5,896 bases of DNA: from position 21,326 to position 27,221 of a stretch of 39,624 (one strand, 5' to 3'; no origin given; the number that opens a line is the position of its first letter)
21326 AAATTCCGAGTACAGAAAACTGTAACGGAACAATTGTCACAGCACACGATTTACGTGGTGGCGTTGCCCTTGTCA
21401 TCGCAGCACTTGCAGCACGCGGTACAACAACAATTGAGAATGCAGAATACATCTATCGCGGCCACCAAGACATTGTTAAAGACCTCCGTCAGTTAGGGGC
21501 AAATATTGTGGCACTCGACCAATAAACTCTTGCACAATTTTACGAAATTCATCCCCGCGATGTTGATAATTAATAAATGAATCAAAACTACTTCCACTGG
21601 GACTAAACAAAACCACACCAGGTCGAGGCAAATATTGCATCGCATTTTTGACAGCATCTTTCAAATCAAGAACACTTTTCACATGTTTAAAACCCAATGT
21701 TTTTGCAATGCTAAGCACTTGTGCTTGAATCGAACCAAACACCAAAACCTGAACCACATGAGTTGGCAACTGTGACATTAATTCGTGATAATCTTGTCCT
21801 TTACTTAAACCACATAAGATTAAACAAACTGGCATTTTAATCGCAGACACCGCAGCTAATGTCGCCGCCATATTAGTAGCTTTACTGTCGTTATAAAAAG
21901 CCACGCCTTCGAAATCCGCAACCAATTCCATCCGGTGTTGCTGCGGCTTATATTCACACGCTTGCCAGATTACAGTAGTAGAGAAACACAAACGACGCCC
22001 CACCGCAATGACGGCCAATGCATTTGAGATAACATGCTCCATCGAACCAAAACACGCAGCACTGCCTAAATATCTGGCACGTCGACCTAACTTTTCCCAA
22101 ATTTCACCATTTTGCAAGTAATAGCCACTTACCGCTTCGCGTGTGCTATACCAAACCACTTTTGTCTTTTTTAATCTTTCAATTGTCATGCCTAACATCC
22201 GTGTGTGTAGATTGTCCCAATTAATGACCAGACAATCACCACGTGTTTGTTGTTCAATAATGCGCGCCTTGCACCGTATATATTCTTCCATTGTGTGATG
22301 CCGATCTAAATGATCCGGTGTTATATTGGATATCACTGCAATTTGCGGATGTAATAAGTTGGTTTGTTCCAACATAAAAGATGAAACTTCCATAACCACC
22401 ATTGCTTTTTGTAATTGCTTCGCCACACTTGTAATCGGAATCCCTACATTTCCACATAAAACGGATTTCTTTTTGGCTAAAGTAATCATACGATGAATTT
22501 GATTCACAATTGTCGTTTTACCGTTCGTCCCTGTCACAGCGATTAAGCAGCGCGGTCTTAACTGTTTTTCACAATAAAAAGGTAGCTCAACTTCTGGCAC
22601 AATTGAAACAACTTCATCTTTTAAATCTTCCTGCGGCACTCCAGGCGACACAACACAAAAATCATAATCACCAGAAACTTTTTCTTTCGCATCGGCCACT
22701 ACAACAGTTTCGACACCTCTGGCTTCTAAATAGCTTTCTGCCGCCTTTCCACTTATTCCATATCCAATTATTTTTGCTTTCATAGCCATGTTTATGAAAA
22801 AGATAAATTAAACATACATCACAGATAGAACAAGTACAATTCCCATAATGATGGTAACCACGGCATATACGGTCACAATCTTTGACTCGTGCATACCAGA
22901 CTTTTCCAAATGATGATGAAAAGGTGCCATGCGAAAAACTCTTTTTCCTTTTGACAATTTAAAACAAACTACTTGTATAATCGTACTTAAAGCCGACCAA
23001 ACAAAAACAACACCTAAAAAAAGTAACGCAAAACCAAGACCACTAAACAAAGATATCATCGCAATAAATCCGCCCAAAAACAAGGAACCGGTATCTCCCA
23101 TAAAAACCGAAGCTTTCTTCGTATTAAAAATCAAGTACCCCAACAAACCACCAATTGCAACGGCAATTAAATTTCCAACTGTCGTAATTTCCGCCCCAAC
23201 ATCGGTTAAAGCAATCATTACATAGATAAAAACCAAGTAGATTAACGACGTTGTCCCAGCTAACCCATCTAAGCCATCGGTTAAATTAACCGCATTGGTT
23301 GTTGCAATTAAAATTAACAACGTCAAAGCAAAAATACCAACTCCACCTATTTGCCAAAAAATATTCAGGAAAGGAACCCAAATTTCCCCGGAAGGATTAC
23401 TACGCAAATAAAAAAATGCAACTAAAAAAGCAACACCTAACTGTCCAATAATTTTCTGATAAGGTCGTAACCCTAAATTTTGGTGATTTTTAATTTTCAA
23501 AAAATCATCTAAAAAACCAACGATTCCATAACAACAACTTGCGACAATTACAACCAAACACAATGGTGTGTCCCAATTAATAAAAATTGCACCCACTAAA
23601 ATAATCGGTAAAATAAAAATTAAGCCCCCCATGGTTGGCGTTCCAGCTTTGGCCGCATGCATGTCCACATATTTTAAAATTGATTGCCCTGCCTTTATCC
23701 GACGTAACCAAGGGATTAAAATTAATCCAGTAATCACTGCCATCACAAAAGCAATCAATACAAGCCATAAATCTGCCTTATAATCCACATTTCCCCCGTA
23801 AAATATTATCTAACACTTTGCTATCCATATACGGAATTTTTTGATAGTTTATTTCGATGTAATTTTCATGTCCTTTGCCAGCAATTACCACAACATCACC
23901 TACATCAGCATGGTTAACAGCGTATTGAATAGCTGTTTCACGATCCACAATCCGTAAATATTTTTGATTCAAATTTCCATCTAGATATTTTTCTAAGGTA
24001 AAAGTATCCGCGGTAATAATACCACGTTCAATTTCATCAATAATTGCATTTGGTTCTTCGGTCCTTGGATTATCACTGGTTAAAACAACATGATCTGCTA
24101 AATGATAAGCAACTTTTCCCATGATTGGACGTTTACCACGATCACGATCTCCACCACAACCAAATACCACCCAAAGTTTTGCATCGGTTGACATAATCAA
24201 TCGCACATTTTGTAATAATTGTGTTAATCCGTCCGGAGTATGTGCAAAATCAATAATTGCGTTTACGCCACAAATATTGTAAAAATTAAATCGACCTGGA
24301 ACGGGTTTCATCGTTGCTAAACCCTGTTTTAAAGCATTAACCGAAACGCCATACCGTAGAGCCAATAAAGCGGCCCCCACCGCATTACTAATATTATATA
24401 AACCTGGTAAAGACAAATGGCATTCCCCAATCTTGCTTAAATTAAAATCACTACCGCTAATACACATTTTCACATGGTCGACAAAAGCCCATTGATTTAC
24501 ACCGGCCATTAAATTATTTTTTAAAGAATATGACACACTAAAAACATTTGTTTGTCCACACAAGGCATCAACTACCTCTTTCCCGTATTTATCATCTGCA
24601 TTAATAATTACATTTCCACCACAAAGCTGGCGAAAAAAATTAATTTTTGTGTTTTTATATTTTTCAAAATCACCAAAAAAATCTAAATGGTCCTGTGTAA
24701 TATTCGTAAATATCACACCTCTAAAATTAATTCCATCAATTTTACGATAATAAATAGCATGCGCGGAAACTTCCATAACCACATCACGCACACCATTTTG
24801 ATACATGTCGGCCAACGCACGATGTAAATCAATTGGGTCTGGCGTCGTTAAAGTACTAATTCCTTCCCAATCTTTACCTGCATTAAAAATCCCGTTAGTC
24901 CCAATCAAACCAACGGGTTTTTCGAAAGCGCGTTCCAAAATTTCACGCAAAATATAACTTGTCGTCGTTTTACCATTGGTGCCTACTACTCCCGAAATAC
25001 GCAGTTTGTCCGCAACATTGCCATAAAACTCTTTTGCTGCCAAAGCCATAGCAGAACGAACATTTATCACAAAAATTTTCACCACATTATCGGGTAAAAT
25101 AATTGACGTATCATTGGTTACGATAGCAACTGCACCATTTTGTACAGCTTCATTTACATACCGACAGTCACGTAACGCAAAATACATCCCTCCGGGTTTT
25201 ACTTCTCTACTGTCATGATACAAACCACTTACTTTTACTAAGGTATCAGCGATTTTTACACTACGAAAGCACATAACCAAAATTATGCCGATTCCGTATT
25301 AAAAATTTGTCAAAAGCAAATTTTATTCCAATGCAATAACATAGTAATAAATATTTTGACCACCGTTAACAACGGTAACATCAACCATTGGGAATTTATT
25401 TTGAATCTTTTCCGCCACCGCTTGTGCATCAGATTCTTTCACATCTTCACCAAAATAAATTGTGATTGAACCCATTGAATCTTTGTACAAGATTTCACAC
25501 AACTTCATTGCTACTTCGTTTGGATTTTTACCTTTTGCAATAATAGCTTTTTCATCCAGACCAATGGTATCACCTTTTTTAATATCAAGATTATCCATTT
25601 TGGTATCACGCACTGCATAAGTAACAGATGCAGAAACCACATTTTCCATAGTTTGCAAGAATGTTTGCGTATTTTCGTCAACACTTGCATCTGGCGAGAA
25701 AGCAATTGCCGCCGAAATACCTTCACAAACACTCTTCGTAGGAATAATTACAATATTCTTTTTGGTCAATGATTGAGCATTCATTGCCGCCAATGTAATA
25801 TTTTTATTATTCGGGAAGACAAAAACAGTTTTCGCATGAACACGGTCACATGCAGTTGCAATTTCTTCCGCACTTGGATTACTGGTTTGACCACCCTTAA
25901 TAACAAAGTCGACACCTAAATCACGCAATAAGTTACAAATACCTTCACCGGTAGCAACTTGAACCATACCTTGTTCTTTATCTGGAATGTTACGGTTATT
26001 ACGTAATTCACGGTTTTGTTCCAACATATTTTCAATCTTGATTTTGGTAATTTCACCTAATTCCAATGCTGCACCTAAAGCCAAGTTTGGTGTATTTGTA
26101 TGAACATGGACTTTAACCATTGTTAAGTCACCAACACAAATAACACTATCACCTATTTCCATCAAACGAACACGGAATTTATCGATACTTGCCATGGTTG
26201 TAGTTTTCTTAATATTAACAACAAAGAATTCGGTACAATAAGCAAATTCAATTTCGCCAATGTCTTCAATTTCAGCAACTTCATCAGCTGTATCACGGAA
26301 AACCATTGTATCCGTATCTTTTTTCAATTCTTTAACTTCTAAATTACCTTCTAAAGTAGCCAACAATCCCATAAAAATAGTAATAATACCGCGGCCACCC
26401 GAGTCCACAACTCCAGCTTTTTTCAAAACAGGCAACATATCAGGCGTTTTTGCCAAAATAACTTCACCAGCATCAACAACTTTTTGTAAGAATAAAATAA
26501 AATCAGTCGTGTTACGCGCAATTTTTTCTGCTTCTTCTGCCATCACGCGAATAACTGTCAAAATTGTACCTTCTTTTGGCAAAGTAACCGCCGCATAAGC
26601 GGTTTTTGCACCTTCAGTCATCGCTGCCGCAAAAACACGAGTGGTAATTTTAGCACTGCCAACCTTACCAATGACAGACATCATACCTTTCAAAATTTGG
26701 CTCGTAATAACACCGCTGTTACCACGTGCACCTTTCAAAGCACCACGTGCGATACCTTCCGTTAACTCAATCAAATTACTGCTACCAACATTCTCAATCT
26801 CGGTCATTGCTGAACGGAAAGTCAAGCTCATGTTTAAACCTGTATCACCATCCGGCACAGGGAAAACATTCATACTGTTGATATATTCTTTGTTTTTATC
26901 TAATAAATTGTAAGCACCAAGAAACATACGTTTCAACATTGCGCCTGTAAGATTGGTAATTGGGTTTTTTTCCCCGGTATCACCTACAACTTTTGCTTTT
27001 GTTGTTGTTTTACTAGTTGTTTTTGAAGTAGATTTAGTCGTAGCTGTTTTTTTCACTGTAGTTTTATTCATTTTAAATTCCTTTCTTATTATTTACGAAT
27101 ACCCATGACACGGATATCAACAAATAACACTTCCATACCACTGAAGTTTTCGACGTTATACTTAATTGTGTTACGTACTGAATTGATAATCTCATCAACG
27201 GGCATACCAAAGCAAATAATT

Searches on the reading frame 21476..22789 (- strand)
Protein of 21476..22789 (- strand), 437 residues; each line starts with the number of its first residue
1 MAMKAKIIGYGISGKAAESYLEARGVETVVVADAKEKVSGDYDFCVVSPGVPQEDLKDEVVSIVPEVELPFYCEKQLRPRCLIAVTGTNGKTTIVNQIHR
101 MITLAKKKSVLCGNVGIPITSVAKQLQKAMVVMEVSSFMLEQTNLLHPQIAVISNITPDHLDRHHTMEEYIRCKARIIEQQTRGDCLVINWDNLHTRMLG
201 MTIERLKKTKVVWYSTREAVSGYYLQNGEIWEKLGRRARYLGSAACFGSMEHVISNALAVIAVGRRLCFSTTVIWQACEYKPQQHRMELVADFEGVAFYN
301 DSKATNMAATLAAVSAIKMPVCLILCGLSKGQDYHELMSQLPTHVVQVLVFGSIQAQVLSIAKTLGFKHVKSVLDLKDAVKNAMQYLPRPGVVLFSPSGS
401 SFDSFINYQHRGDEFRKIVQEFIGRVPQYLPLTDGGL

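Call 23: search_protein_families(library=pfam, proteins=[window:21476-22789:-], max_evalue=0.00001)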
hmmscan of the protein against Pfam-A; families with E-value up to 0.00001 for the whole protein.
window:21476-22789:- (437 aa): 2 families
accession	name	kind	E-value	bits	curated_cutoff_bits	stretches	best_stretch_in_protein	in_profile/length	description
PF08245.18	Mur_ligase_M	-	3.6e-28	99.3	24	1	85-263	1-199/200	Mur ligase middle domain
PF02875.26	Mur_ligase_C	-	2.3e-10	41.8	28.4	1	285-399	1-127/127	Mur ligase, glutamate ligase domain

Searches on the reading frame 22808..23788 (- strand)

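Call 23: search_protein_families(library=pfam, proteins=[window:22808-23788:-], max_evalue=0.00001)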
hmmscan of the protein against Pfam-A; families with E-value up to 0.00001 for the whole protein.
window:22808-23788:- (326 aa): 1 family
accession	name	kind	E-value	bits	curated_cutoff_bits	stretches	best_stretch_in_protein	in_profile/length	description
PF00953.26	Glycos_transf_4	-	2.1e-31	109.5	27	1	78-248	2-158/160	Glycosyl transferase family 4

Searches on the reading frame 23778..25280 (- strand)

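Call 23: search_protein_families(library=pfam, proteins=[window:23778-25280:-], max_evalue=0.00001)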
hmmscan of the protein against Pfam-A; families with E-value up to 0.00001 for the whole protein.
window:23778-25280:- (500 aa): 2 families
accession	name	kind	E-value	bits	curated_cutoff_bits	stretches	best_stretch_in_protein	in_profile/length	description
PF08245.18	Mur_ligase_M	-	2.6e-44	152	24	1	98-306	1-199/200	Mur ligase middle domain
PF02875.26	Mur_ligase_C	-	3e-29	102.9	28.4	1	329-470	1-127/127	Mur ligase, glutamate ligase domain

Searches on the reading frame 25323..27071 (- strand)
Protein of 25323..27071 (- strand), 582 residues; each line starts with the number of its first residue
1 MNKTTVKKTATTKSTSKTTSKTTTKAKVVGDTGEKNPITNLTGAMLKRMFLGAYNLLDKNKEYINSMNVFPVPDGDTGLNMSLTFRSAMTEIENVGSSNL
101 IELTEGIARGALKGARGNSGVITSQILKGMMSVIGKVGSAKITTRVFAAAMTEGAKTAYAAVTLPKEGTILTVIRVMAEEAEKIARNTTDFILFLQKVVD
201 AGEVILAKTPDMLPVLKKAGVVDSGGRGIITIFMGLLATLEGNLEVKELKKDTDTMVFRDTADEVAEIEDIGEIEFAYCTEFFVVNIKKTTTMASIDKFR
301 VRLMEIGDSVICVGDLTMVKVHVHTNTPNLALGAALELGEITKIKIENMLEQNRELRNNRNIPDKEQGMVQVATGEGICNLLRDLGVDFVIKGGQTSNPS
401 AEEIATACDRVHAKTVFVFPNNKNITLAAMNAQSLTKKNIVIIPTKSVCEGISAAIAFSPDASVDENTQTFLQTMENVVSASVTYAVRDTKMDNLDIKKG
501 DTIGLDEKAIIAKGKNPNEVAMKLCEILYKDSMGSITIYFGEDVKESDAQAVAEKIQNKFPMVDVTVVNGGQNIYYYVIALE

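Call 23: search_protein_families(library=pfam, proteins=[window:25323-27071:-], max_evalue=0.00001)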
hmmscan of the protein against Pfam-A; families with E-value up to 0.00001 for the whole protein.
window:25323-27071:- (582 aa): 3 families
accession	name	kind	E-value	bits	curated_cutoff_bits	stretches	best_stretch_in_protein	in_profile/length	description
PF13684.11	FakA-like_C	-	1.5e-70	237.4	23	1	368-582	1-216/216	Fatty acid kinase subunit A-like, C-terminal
PF02734.22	Dak2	-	6.9e-37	127.4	27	1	71-237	1-173/174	DAK2 domain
PF21645.3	FakA-like_M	-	2.4e-25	88.6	24.9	1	275-355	1-79/80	Fatty acid kinase subunit A-like, middle domain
